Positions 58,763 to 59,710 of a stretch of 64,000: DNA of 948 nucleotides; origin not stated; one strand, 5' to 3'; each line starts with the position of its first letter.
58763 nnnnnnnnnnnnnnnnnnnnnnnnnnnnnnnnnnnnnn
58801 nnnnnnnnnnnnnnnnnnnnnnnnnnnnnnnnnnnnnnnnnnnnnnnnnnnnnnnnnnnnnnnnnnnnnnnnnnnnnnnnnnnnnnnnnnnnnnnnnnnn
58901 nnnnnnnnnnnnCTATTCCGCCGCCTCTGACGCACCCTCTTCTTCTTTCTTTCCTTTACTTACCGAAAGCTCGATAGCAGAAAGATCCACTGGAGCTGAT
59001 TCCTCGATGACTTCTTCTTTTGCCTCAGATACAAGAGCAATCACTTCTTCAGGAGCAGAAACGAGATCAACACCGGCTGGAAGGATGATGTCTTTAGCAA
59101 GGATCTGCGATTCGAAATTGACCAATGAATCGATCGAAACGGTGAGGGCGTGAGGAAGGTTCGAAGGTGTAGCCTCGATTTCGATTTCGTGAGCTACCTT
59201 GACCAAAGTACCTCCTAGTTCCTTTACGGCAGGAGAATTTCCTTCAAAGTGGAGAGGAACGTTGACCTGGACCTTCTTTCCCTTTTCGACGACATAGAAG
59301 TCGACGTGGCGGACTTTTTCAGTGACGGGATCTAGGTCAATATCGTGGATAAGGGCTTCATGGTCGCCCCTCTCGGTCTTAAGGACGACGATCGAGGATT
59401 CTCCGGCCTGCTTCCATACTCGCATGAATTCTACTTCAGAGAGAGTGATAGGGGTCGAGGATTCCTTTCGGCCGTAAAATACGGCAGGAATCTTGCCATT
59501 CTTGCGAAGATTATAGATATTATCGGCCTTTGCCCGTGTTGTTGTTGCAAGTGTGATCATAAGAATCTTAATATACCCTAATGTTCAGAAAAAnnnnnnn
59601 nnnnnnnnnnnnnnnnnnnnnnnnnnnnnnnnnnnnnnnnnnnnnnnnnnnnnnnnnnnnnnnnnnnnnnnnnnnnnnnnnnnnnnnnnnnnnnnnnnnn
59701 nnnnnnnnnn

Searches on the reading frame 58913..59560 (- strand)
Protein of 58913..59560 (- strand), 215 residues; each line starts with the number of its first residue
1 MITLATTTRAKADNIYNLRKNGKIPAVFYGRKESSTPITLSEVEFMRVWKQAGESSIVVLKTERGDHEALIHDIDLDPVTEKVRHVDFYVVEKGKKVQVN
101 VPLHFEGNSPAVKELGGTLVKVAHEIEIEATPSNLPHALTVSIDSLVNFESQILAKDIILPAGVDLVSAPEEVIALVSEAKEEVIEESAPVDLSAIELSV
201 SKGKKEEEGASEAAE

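Call 82: search_protein_families(library=pfam, proteins=[window:58913-59560:-], max_evalue=0.001)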
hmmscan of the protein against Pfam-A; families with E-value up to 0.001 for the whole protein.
window:58913-59560:- (215 aa): 2 families
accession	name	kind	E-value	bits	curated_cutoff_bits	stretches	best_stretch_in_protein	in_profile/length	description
PF14693.11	Ribosomal_TL5_C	-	1.2e-20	74.1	27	1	96-180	1-83/84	Ribosomal protein TL5, C-terminal domain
PF01386.24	Ribosomal_L25p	-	1.4e-18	67.5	23.6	1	7-88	4-82/82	Ribosomal L25p family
